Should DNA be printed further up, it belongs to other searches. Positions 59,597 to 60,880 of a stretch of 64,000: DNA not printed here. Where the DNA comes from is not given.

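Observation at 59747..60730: Cas4-like Fe-S nuclease split by a four-helix membrane insertion, in tandem with the TPD nuclease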

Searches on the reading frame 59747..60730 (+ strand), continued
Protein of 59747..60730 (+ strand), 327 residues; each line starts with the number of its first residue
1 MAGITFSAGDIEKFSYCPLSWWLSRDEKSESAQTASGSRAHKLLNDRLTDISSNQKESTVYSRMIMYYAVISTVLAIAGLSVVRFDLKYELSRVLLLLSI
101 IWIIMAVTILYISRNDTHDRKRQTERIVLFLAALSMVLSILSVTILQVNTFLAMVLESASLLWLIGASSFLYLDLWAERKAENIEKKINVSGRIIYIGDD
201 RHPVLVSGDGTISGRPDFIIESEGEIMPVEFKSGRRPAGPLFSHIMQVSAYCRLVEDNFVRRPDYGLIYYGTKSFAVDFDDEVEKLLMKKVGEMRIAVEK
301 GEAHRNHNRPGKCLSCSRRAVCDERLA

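Call 37: find_encoding_contigs(protein=P0195, flank=6000, max_places=2)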
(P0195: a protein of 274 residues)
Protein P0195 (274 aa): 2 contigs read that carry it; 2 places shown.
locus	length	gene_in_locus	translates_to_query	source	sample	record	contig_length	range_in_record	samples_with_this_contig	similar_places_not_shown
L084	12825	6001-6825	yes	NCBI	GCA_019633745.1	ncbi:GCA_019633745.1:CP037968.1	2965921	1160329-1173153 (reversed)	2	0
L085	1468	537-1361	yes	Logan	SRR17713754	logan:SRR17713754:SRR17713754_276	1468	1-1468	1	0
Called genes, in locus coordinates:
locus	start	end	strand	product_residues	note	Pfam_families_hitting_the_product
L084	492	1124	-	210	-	PF08241:Methyltransf_11 (faint), PF13649:Methyltransf_25 (weak)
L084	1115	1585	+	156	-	PF09826:Beta_propel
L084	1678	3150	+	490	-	PF08448:PAS_4 (faint), PF01590:GAF, PF13185:GAF_2, PF13492:GAF_3 (weak), PF02518:HATPase_c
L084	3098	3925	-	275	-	PF16575:CLP1_P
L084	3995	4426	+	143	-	PF00571:CBS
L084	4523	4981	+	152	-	PF11026:DUF2721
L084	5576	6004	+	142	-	PF00075:RNase_H, PF13456:RVT_3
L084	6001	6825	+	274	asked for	PF12705:PDDEXK_1, PF01930:Cas_Cas4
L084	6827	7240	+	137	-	PF01980:TrmO_N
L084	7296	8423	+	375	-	PF00083:Sugar_tr (weak), PF07690:MFS_1, PF12832:MFS_1_like, PF07690:MFS_1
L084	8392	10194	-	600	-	PF02730:AFOR_N, PF01314:AFOR_C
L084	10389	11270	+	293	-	PF01656:CbiA, PF02374:ArsA_ATPase (weak), PF09140:MipZ (weak), PF10609:ParA, PF13614:AAA_31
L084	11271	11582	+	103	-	-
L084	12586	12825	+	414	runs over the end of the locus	PF02812:ELFV_dehydrog_N, PF00208:ELFV_dehydrog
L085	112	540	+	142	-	PF00075:RNase_H, PF13456:RVT_3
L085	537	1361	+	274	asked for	PF12705:PDDEXK_1, PF01930:Cas_Cas4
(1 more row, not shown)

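Call 38: find_encoding_contigs(protein=P0129, flank=6000, max_places=2)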
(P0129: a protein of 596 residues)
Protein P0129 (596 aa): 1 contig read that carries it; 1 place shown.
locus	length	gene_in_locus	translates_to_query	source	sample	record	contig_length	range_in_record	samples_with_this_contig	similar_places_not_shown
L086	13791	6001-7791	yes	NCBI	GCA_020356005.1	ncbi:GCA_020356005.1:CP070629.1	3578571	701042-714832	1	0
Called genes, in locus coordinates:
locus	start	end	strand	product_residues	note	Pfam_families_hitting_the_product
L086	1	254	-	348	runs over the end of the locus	PF01137:RTC, PF05189:RTC_insert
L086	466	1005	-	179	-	PF01467:CTP_transf_like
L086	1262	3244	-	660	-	PF00493:MCM (faint), PF20030:bpMoxR (faint), PF01078:Mg_chelatase, PF00004:AAA (faint), PF00158:Sigma54_activat, PF20436:LonB_AAA-LID, PF05362:Lon_C, PF13541:ChlI, +2 more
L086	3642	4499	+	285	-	PF13793:Pribosyltran_N, PF00156:Pribosyltran, PF14572:Pribosyl_synth (weak)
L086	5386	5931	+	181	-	PF00827:Ribosomal_L15e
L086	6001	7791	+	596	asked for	PF12705:PDDEXK_1, PF01930:Cas_Cas4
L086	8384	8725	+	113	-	PF05239:PRC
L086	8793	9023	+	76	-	-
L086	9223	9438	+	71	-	PF01402:RHH_1 (weak), PF17723:RHH_8 (weak)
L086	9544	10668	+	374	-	PF00091:Tubulin, PF12327:FtsZ_C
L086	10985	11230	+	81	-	-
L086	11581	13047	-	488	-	-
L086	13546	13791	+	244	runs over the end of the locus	PF09754:PAC2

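Call 39: find_encoding_contigs(protein=P0281, flank=5000, max_places=2)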
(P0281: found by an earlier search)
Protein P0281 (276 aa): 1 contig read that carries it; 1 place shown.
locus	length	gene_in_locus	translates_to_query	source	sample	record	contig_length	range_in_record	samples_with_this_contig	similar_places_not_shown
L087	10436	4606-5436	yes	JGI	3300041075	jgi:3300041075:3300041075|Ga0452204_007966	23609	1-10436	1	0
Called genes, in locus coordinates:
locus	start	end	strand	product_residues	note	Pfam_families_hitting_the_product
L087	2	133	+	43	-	?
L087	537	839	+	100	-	-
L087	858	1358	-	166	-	PF05763:DUF835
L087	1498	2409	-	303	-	PF02775:TPP_enzyme_C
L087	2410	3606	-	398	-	PF01855:POR_N, PF02780:Transketolase_C (weak), PF17147:PFOR_II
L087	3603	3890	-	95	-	PF00037:Fer4, PF13237:Fer4_10, PF14697:Fer4_21, PF12838:Fer4_7, PF13187:Fer4_9, PF25160:LdpA_Fe-S-bd (weak), PF00037:Fer4, PF12837:Fer4_6 (weak), +2 more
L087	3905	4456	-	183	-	PF01558:POR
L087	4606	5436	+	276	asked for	PF12705:PDDEXK_1, PF01930:Cas_Cas4 (weak)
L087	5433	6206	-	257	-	PF00205:TPP_enzyme_M (faint), PF02146:SIR2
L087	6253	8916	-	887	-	-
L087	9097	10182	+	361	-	PF00753:Lactamase_B, PF00581:Rhodanese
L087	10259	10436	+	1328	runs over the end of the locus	PF00251:Glyco_hydro_32N (weak), PF19077:Big_13 (faint)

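Call 40: find_encoding_contigs(protein=P0224, flank=5000, max_places=2)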
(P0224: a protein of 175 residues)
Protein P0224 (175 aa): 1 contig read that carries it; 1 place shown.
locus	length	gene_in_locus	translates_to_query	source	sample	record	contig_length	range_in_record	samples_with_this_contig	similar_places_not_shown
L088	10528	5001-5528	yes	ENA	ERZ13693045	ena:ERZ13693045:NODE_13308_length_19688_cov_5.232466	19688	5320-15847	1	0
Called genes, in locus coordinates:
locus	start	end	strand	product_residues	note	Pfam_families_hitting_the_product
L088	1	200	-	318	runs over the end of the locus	PF00753:Lactamase_B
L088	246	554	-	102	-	-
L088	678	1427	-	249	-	PF03737:RraA-like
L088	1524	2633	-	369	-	PF10282:Lactonase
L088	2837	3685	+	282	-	-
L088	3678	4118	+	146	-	PF03745:DUF309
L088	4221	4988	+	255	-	PF00106:adh_short, PF08659:KR, PF13561:adh_short_C2, PF23441:SDR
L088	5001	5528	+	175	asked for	PF01930:Cas_Cas4, PF12705:PDDEXK_1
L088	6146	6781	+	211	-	-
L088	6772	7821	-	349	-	PF00850:Hist_deacetyl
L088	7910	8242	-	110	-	-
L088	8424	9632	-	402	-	-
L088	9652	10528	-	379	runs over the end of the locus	PF00696:AA_kinase, PF01472:PUA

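Call 41: find_encoding_contigs(protein=P0280, flank=5000, max_places=2)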
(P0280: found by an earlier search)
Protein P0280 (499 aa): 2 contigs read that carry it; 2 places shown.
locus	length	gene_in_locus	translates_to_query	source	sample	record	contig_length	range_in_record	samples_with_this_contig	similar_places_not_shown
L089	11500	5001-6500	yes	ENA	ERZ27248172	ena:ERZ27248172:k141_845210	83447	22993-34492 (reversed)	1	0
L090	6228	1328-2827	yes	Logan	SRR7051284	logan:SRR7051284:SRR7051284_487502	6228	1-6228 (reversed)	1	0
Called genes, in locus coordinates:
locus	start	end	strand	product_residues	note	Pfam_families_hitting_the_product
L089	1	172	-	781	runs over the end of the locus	PF00082:Peptidase_S8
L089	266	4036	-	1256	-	PF02369:Big_1 (faint), PF11974:bMG3 (faint), PF17210:SdrD_B (faint), PF20598:DUF6795 (faint), PF13715:CarbopepD_reg_2 (faint), PF13620:CarboxypepD_reg (weak), PF13205:Big_5 (weak)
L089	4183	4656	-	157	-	-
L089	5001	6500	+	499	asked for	PF12705:PDDEXK_1 (weak), PF01930:Cas_Cas4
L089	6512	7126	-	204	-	PF00827:Ribosomal_L15e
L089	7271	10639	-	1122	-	PF05048:NosD, PF13229:Beta_helix, PF05048:NosD, PF13229:Beta_helix, PF17957:Big_7 (weak), PF15976:CooC_C (weak), PF13620:CarboxypepD_reg, PF13715:CarbopepD_reg_2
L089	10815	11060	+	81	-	PF01037:AsnC_trans_reg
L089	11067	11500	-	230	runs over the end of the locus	PF00535:Glycos_transf_2, PF13641:Glyco_tranf_2_3 (weak)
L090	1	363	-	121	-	?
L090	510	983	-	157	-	-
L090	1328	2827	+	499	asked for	PF12705:PDDEXK_1 (weak), PF01930:Cas_Cas4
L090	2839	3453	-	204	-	PF00827:Ribosomal_L15e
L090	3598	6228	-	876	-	?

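Call 43: find_related_loci(query=A1, collection=viral_contigs, flank=8000)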
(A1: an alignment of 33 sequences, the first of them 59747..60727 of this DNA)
Query A1 (327 aa) in viral_contigs; peptide patterns used: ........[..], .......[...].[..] (x = any residue, [..] = any of these).
56 stretches matched a pattern, but none encodes a relative of the query by tblastn (E <= 1e-3).

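Call 54: search_protein_families(library=padloc, proteins=[window:59747-60727:+], max_evalue=0.01)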
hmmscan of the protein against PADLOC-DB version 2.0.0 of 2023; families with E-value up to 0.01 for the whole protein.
window:59747-60727:+ (327 aa): 15 families
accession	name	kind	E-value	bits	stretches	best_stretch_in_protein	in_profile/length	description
PDLC00944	Cas4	-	5.5e-19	67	1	203-322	57-176/177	Cas4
PDLC01250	Cas4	-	3e-18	64.7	1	204-322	54-167/168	"CAS-I,CAS-II,CAS-III,CAS-IV,CAS-V,CAS-VI; acquisition_associated"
PDLC00943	Cas4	-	5.9e-18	63.4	1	207-322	63-178/180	CRISPR-associated protein Cas4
PDLC01447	Cas4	-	1.9e-15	55.7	1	179-324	24-159/161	"CAS-I,CAS-II,CAS-III,CAS-IV,CAS-V,CAS-VI; acquisition_associated"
PDLC01773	Cas4c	-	1.5e-14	52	1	207-323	81-194/229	-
PDLC02034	Cas4d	-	4.9e-14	50.4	1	201-322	61-180/192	-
PDLC02083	Cas4_II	-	5.8e-12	44.4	1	212-325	73-186/186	-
PDLC01611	Cas4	-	3.2e-11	41.8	1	192-322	33-156/158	"CAS-I,CAS-II,CAS-III,CAS-IV,CAS-V,CAS-VI; acquisition_associated"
PDLC01747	Cas1g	-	1.7e-10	38.1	2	208-322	59-176/523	-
PDLC02035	Cas4d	-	7.9e-09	33.3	1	211-322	64-174/196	-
PDLC00060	DruK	-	3.6e-07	27.8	1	205-323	136-260/347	PD-(D/E)XK nuclease superfamily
PDLC00059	DruK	-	3.6e-07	27.7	1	211-323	125-235/326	PD-(D/E)XK nuclease superfamily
PDLC02085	Cas4a2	-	1.1e-06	27.2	1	177-323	25-162/166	-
PDLC02067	Cas1b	-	1.3e-05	22.3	1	206-322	51-174/533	-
PDLC02087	Cas4b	-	0.00082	17.5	1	209-322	72-188/189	-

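Call 55: search_protein_families(library=phrogs, proteins=[window:59747-60727:+], max_evalue=0.01)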
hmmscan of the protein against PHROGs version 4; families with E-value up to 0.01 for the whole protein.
window:59747-60727:+ (327 aa): 3 families
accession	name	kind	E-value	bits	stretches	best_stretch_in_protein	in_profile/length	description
phrog_1706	-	DNA, RNA and nucleotide metabolism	6.6e-16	59.6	1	14-324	55-244/293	CRISPR/Cas system associated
phrog_69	-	DNA, RNA and nucleotide metabolism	2.7e-08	34.3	1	5-55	89-142/501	exonuclease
phrog_298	-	DNA, RNA and nucleotide metabolism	0.0095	16.3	0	207-257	161-213/293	exonuclease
